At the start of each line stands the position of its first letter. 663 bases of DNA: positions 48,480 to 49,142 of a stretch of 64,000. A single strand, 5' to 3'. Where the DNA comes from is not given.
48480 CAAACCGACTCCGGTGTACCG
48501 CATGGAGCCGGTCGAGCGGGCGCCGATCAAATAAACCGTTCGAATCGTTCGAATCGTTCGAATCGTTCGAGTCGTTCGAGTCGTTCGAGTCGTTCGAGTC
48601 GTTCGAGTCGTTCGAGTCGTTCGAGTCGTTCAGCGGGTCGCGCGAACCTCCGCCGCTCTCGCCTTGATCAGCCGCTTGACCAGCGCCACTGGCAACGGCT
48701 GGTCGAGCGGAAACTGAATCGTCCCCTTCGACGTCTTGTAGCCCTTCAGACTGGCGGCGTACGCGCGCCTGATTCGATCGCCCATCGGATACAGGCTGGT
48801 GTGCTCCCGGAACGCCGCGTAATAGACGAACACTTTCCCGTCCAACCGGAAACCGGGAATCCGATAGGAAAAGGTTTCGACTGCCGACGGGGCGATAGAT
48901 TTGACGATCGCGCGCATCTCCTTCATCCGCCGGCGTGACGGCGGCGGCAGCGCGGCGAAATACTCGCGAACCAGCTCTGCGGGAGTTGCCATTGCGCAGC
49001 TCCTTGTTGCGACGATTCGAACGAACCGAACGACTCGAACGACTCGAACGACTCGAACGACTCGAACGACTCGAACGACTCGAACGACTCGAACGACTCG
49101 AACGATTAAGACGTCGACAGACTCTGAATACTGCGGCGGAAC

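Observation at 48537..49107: A DUF1801 gene is bracketed by two ~95-bp inverted arrays of a 9-nt tandem repeat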

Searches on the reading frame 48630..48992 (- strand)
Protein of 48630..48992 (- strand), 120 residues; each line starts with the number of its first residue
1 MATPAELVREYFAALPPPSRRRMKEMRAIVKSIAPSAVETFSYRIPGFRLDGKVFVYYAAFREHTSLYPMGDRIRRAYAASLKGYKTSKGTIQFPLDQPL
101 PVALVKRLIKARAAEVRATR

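Call 7: search_protein_families(library=pfam, proteins=[window:48630-48992:-])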
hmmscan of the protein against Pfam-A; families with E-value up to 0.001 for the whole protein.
window:48630-48992:- (120 aa): 1 family
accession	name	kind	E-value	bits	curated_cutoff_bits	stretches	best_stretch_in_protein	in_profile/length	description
PF08818.16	DUF1801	-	1.8e-13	51.1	27.2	1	20-112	2-84/85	Domain of unknown function (DU1801)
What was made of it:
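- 48630..48992 (-): DUF1801 (YdhG-like) gene, 120 aa. It is the only gene between the arrays in this lineage. Pfam PF08818, E 1.8e-13 (call 7).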

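Call 14: find_homologous_proteins(query=window:48630-48992:-)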
Query window:48630-48992:- (120 aa): 895 proteins with E <= 0.001 among 927 candidates; the best 120 are listed.
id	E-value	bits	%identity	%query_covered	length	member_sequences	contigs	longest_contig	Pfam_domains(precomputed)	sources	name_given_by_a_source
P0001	1.4e-68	246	98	100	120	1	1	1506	PF08818.17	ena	-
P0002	9.3e-63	227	89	100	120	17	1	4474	PF08818.17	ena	-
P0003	7.6e-62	224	89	98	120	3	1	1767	PF08818.17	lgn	-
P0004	3.2e-61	222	89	98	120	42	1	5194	PF08818.17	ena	-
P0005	1.9e-60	220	87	98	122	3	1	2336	PF08818.17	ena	-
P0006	2.3e-60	220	87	100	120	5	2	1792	PF08818.17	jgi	jgi:uncharacterized protein YdhG (YjbR/CyaY superfamily)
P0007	4.8e-59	215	85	98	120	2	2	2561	PF08818.17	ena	-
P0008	9.4e-57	208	83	98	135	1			PF08818.17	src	-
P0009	2.1e-56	207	84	94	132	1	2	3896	PF08818.17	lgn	-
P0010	4.7e-56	206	84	98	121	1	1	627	PF08818.17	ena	-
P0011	9.4e-56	205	83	98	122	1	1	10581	PF08818.17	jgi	jgi:uncharacterized protein YdhG (YjbR/CyaY superfamily)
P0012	1.3e-55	204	78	98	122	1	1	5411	PF08818.17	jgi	jgi:uncharacterized protein YdhG (YjbR/CyaY superfamily)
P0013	1.6e-55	204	79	98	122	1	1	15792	PF08818.17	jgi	jgi:uncharacterized protein YdhG (YjbR/CyaY superfamily)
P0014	3.4e-55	203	81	95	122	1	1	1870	PF08818.17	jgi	jgi:uncharacterized protein YdhG (YjbR/CyaY superfamily)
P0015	4.4e-55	203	80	97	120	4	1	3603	PF08818.17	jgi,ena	jgi:uncharacterized protein YdhG (YjbR/CyaY superfamily)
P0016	5.9e-55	202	81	97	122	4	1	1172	PF08818.17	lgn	-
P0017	8.0e-55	202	79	98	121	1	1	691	PF08818.17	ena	-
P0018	8.3e-54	198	79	98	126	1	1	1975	PF08818.17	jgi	jgi:uncharacterized protein YdhG (YjbR/CyaY superfamily)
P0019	1.7e-53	197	78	97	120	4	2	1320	PF08818.17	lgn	-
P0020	4.0e-53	196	79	97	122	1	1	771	PF08818.17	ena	-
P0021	8.4e-53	195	75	98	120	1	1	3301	PF08818.17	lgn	-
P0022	9.5e-53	195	77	98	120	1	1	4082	PF08818.17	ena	-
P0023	1.0e-52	195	75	98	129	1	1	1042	PF08818.17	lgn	-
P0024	2.1e-52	194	79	93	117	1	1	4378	PF08818.17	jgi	jgi:uncharacterized protein YdhG (YjbR/CyaY superfamily)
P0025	3.1e-52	193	75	98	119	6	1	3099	PF08818.17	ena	-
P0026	7.5e-52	192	75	95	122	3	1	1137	PF08818.17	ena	-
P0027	2.2e-51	191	75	98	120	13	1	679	PF08818.17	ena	-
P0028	2.6e-51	190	75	97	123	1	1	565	PF08818.17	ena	-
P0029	6.2e-51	189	79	94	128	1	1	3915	PF08818.17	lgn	-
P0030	8.8e-51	189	73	98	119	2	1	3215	PF08818.17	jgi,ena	-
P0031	1.1e-50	188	77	95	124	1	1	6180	PF08818.17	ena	-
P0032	1.4e-50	188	78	94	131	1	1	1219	PF08818.17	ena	-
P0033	1.7e-50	188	75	95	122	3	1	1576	PF08818.17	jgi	jgi:uncharacterized protein YdhG (YjbR/CyaY superfamily)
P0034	2.0e-50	188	77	93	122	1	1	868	PF08818.17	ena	-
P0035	2.4e-50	187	78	94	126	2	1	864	PF08818.17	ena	-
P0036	2.6e-50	187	79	93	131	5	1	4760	PF08818.17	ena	-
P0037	4.0e-50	187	77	93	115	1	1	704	PF08818.17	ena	-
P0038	6.3e-50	186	77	94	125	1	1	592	PF08818.17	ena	-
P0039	8.3e-50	186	75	93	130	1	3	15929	PF08818.17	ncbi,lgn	-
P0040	3.1e-49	184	73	98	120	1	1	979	PF08818.17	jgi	jgi:uncharacterized protein YdhG (YjbR/CyaY superfamily)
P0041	3.5e-49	184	77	92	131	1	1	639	PF08818.17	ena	-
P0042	3.8e-49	183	76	94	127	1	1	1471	PF08818.17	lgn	-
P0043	4.4e-49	183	73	95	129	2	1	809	PF08818.17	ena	-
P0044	7.3e-49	183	74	94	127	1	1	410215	PF08818.17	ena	-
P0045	9.7e-49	182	75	95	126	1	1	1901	PF08818.17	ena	-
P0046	1.8e-48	181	74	95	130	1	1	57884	PF08818.17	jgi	jgi:uncharacterized protein YdhG (YjbR/CyaY superfamily)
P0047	4.0e-48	180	75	94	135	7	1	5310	PF08818.17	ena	-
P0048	6.0e-48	180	76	93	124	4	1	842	PF08818.17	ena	-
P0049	1.1e-47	179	70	98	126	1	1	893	PF08818.17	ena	-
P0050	1.5e-47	178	72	97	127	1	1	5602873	PF08818.17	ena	-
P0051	1.8e-47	178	73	94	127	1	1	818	PF08818.17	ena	-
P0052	2.4e-47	178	76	93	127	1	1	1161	PF08818.17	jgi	jgi:uncharacterized protein YdhG (YjbR/CyaY superfamily)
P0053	3.0e-47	177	74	93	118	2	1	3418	PF08818.17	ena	-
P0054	4.7e-47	177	85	80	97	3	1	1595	PF08818.17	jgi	jgi:uncharacterized protein YdhG (YjbR/CyaY superfamily)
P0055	1.2e-46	175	72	95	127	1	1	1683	PF08818.17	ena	-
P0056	1.3e-46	175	73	93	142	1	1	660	PF09130.17,PF08818.17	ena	-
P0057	2.6e-46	174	72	93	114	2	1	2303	PF08818.17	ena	-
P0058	3.9e-46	174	68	98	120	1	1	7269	PF08818.17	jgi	jgi:uncharacterized protein YdhG (YjbR/CyaY superfamily)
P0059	5.1e-46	173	72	94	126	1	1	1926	PF08818.17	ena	-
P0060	6.2e-46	173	69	93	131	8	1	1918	PF08818.17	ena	-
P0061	7.9e-46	173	75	93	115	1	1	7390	PF08818.17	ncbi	-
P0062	1.3e-45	172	68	94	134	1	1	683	PF08818.17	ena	-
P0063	1.3e-45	172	72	94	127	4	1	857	PF08818.17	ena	-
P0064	1.5e-45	172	72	93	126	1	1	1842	PF08818.17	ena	-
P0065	1.8e-45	172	69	94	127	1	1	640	PF08818.17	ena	-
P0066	4.4e-45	170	71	94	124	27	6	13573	PF08818.17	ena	-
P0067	4.6e-45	170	68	92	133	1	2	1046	PF08818.17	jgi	jgi:uncharacterized protein YdhG (YjbR/CyaY superfamily)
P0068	5.2e-45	170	72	94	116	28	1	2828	PF08818.17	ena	-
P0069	7.7e-45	170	71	92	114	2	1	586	PF08818.17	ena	-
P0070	8.0e-45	170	68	95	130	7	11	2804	PF08818.17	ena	-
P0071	8.1e-45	170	81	80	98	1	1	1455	PF08818.17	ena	-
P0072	9.3e-45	169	69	93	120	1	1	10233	PF08818.17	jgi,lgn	jgi:uncharacterized protein YdhG (YjbR/CyaY superfamily)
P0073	9.9e-45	169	67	93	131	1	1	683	PF08818.17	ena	-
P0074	1.1e-44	169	72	93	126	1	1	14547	PF08818.17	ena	-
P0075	1.1e-44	169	71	92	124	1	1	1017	PF08818.17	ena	-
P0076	1.3e-44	169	72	91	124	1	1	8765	PF08818.17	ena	-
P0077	2.8e-44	168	69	93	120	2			PF08818.17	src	-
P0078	4.2e-44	167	73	88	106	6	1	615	PF08818.17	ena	-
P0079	7.2e-44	166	66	98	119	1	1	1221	PF08818.17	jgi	jgi:uncharacterized protein YdhG (YjbR/CyaY superfamily)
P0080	8.1e-44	166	72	91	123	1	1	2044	PF08818.17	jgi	jgi:uncharacterized protein YdhG (YjbR/CyaY superfamily)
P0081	9.3e-44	166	70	92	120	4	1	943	PF08818.17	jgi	jgi:uncharacterized protein YdhG (YjbR/CyaY superfamily)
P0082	1.2e-43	166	72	91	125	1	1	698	PF08818.17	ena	-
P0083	1.4e-43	166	66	97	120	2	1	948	PF08818.17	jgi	jgi:uncharacterized protein YdhG (YjbR/CyaY superfamily)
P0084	2.6e-43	165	67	92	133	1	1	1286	PF08818.17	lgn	-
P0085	2.6e-43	165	71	92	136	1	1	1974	PF08818.17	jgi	-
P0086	3.0e-43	165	70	91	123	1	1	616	PF08818.17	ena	-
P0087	3.0e-43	164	79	81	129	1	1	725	PF08818.17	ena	-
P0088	3.5e-43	164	71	92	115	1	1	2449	PF08818.17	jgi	jgi:uncharacterized protein YdhG (YjbR/CyaY superfamily)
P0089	4.3e-43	164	77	80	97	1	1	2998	PF08818.17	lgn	-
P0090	5.1e-43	164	66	94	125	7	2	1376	PF08818.17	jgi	-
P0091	5.1e-43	164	72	89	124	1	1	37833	PF08818.17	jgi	jgi:uncharacterized protein YdhG (YjbR/CyaY superfamily)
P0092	5.2e-43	164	68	96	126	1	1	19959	PF08818.17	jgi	jgi:uncharacterized protein YdhG (YjbR/CyaY superfamily)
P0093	7.3e-43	163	66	95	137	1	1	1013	PF08818.17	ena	-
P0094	7.6e-43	163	81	80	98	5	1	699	PF08818.17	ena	-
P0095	7.9e-43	163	72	89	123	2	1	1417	PF08818.17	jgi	jgi:uncharacterized protein YdhG (YjbR/CyaY superfamily)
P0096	1.0e-42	163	71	91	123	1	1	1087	PF08818.17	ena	-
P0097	1.2e-42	163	67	92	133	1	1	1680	PF08818.17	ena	-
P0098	1.6e-42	162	77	72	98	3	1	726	PF08818.17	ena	-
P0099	1.9e-42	162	63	86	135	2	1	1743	PF08818.17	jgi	jgi:uncharacterized protein YdhG (YjbR/CyaY superfamily)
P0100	2.3e-42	162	70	91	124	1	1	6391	PF08818.17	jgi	-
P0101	2.9e-42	161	69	91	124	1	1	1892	PF08818.17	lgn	-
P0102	3.2e-42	161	71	91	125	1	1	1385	PF08818.17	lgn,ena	-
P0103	3.4e-42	161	64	96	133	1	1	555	PF08818.17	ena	-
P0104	3.5e-42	161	67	98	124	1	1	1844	PF08818.17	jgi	jgi:uncharacterized protein YdhG (YjbR/CyaY superfamily)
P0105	4.1e-42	161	79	78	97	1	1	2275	PF08818.17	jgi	jgi:uncharacterized protein YdhG (YjbR/CyaY superfamily)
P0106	4.5e-42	161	69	91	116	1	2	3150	PF08818.17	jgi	jgi:uncharacterized protein YdhG (YjbR/CyaY superfamily)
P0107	4.6e-42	161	80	78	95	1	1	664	PF08818.17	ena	-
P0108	5.4e-42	160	65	94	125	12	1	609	PF08818.17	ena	-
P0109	5.6e-42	160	65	94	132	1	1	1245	PF08818.17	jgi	jgi:uncharacterized protein YdhG (YjbR/CyaY superfamily)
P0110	5.6e-42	160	64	96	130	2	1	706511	PF08818.17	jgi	-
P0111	5.6e-42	160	71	91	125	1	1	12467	PF08818.17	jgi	-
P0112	6.5e-42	160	64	95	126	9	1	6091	PF08818.17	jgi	jgi:uncharacterized protein YdhG (YjbR/CyaY superfamily)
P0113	7.3e-42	160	68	93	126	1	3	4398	PF08818.17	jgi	jgi:uncharacterized protein YdhG (YjbR/CyaY superfamily)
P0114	7.8e-42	160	69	91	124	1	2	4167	PF08818.17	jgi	jgi:Uncharacterized conserved protein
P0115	8.2e-42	160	66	93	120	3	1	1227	PF08818.17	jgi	jgi:uncharacterized protein YdhG (YjbR/CyaY superfamily)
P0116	8.2e-42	160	65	97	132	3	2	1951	PF08818.17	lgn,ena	-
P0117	8.4e-42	160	68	93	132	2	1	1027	PF08818.17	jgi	-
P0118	8.6e-42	160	59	92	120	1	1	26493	PF08818.17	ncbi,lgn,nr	ncbi:MAG: DUF1801 domain-containing protein [Vicinamibacterales bacterium]|nr:DUF1801 domain-contain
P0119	8.7e-42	160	65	93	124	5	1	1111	PF08818.17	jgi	jgi:uncharacterized protein YdhG (YjbR/CyaY superfamily)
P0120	9.3e-42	160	67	86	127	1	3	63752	PF08818.17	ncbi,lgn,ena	-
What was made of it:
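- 48630..48992 (-): 895 homologues found (call 14).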

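Call 15: find_encoding_contigs(protein=window:48630-48992:-, flank=3000, max_places=6)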
Protein window:48630-48992:- (120 aa): 12 contigs read that carry it; 6 places shown.
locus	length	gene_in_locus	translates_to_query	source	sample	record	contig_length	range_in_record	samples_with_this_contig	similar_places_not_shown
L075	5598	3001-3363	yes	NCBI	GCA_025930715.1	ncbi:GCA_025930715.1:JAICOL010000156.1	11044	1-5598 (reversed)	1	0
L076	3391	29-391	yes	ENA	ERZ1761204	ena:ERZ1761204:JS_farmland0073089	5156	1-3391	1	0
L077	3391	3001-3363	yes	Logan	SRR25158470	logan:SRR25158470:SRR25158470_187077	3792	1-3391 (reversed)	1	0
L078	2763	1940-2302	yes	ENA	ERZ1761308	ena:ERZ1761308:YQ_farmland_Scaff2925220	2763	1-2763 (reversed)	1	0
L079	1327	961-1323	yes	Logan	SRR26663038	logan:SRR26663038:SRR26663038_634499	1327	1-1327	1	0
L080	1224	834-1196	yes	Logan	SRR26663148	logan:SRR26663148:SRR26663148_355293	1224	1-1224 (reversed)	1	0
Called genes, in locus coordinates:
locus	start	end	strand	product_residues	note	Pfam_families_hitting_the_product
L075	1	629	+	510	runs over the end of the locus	PF01425:Amidase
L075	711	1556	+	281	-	PF02517:Rce1-like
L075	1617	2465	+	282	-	PF19656:DUF6159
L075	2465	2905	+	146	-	PF03703:bPH_2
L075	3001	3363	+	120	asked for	PF08818:DUF1801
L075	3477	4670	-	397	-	PF07995:GSDH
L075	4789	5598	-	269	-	?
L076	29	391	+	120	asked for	PF08818:DUF1801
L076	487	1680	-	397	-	PF07995:GSDH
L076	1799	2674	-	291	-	-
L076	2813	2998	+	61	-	-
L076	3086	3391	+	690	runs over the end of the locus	?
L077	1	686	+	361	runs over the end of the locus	?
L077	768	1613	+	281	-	PF02517:Rce1-like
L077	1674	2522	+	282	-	PF19656:DUF6159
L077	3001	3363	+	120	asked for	PF08818:DUF1801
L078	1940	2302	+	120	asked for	PF08818:DUF1801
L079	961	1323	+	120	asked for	PF08818:DUF1801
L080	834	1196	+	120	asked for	PF08818:DUF1801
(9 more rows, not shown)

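Call 16: find_encoding_contigs(protein=P0002, flank=3000, max_places=4)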
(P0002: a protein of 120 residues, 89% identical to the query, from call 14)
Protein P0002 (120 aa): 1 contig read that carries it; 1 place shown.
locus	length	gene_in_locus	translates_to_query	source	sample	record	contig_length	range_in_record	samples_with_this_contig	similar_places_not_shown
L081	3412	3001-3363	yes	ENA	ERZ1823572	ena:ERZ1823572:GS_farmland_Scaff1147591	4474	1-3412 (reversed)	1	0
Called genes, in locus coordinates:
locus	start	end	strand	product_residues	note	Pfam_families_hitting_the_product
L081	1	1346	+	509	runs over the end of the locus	PF01425:Amidase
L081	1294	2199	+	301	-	PF02517:Rce1-like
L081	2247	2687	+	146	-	PF03703:bPH_2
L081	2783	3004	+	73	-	-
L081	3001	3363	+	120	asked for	PF08818:DUF1801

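Call 17: find_encoding_contigs(protein=P0004, flank=3000, max_places=4)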
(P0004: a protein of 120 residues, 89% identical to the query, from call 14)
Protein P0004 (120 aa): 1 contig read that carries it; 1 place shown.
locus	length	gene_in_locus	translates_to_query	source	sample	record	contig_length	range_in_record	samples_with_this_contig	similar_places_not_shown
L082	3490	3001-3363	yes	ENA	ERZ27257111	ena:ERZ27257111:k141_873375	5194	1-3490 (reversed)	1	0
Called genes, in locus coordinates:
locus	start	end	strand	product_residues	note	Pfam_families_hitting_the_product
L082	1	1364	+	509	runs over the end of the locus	PF01425:Amidase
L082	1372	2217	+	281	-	PF02517:Rce1-like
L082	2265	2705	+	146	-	PF03703:bPH_2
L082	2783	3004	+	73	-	-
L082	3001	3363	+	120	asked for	PF08818:DUF1801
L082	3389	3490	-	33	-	?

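Call 24: find_encoding_contigs(protein=P0001, flank=2500, max_places=3)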
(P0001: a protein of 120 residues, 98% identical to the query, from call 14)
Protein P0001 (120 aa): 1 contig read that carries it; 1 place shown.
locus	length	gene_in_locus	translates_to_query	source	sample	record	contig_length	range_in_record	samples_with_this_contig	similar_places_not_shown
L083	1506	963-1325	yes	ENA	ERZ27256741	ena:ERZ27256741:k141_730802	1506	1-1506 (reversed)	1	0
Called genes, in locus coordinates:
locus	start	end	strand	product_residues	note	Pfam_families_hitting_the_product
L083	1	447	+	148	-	?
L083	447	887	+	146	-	PF03703:bPH_2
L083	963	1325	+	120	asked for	PF08818:DUF1801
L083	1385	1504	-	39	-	?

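Call 25: find_encoding_contigs(protein=P0005, flank=2500, max_places=3)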
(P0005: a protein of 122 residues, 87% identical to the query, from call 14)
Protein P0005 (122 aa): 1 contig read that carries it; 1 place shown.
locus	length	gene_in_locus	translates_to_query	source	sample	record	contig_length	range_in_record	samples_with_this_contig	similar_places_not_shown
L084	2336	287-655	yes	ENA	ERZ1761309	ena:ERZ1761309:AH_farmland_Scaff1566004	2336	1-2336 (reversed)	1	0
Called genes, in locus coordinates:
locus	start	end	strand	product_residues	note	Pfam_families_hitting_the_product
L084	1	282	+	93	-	?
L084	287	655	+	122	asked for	PF08818:DUF1801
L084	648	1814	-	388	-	PF07995:GSDH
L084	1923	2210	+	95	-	-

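Call 26: find_encoding_contigs(protein=P0007, flank=2500, max_places=3)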
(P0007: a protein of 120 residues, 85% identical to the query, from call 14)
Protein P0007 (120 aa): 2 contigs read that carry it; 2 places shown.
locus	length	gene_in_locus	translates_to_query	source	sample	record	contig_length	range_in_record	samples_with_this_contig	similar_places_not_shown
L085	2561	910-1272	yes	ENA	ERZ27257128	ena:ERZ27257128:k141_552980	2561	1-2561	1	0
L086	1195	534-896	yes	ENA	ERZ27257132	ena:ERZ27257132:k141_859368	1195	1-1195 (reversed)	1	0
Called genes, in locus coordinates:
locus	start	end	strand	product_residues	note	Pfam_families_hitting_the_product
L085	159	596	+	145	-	PF03703:bPH_2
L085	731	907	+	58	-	-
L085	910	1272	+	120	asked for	PF08818:DUF1801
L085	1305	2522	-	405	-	PF07995:GSDH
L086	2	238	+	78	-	?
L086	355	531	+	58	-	-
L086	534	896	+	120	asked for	PF08818:DUF1801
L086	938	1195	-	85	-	?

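Call 27: find_encoding_contigs(protein=P0011, flank=2500, max_places=3)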
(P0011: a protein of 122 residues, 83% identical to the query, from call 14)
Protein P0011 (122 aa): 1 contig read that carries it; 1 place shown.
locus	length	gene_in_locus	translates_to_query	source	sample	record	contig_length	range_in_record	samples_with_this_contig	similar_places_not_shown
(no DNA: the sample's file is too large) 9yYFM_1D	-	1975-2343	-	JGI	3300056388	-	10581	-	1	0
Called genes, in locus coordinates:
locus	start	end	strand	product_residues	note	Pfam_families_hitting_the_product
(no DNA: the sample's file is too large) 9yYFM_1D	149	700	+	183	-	-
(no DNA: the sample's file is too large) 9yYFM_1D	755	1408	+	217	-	-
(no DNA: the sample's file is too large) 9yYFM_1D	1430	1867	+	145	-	PF03703:bPH_2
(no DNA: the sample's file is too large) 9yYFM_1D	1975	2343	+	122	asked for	PF08818:DUF1801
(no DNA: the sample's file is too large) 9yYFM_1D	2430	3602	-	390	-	PF07995:GSDH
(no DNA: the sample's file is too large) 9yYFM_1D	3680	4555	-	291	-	-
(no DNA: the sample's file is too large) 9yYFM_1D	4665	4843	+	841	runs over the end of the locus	PF07626:PSD3, PF07637:PSD5, PF07631:PSD4, PF07627:PSCyt3, PF07624:PSD2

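Call 28: find_encoding_contigs(protein=P0013, flank=2500, max_places=3)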
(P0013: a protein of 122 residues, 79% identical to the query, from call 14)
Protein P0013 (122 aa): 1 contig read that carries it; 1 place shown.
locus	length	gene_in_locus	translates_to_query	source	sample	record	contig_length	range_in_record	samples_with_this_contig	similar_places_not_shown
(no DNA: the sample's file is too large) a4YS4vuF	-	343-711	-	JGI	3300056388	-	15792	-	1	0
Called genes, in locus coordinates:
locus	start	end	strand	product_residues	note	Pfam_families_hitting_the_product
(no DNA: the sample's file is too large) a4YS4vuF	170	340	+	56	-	-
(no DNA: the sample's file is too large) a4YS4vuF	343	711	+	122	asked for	PF08818:DUF1801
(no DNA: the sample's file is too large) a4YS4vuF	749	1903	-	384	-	PF07995:GSDH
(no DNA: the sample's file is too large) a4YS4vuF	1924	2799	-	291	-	-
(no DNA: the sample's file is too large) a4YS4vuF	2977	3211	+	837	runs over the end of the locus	PF07626:PSD3, PF07637:PSD5, PF07631:PSD4, PF07627:PSCyt3, PF07624:PSD2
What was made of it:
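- Tried and rejected: These returned gene maps but no DNA (calls 27, 28).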

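Call 49: search_protein_families(library=pfam, proteins=[L081:2783-3004:+], max_evalue=0.01)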
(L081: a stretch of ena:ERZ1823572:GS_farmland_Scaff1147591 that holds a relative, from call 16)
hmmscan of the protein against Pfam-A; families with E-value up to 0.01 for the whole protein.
L081:2783-3004:+ (73 aa): 4 families
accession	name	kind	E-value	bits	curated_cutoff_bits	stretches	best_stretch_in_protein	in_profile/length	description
PF19134.6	DUF5817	-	0.00037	20.9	31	0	5-27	20-42/57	Domain of unknown function (DUF5817)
PF08271.17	Zn_Ribbon_TF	-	0.0046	16.9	29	0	49-62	1-14/43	TFIIB zinc-binding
PF10122.14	Zn_ribbon_Com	-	0.0068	16.3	22.9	0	46-57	20-33/52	Mu-like prophage protein Com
PF17283.8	Zn_ribbon_SprT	-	0.0095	16.4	28.1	0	47-56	3-12/38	SprT-like zinc ribbon domain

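Call 54: find_encoding_contigs(protein=P0044, flank=4000, max_places=2)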
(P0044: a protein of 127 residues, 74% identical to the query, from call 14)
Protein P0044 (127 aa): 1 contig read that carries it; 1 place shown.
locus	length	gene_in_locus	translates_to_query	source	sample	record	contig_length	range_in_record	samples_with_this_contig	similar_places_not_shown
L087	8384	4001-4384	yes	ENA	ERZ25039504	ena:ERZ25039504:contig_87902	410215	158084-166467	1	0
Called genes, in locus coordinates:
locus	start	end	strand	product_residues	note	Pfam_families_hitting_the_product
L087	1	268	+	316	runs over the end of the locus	PF04199:Cyclase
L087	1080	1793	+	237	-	PF01425:Amidase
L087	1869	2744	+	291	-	PF02517:Rce1-like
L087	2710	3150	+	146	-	PF03703:bPH_2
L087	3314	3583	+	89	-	PF07704:PSK_trans_fac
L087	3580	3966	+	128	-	PF01850:PIN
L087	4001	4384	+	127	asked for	PF08818:DUF1801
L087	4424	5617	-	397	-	PF07995:GSDH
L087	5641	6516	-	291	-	-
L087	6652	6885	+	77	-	PF12836:HHH_3 (weak)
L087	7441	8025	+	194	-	-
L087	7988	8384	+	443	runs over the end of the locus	PF07637:PSD5, PF07631:PSD4, PF07627:PSCyt3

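Call 55: find_encoding_contigs(protein=P0050, flank=4000, max_places=2)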
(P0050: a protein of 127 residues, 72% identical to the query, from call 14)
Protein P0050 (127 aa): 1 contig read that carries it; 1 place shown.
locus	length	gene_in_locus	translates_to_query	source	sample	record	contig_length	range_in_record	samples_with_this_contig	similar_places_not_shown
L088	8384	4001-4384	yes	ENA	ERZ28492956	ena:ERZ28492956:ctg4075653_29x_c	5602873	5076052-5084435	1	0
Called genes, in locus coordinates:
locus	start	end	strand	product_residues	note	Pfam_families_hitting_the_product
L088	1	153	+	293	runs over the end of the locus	PF02517:Rce1-like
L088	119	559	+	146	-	PF03703:bPH_2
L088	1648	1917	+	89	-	PF07704:PSK_trans_fac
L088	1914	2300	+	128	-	PF01850:PIN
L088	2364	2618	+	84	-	PF04014:MazE_antitoxin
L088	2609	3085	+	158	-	PF01850:PIN (weak), PF13470:PIN_3 (weak)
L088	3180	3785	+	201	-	-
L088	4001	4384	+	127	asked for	PF08818:DUF1801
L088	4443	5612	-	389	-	PF07995:GSDH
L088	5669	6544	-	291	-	-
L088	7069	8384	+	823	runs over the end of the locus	PF07626:PSD3, PF07637:PSD5, PF07631:PSD4, PF07627:PSCyt3, PF07624:PSD2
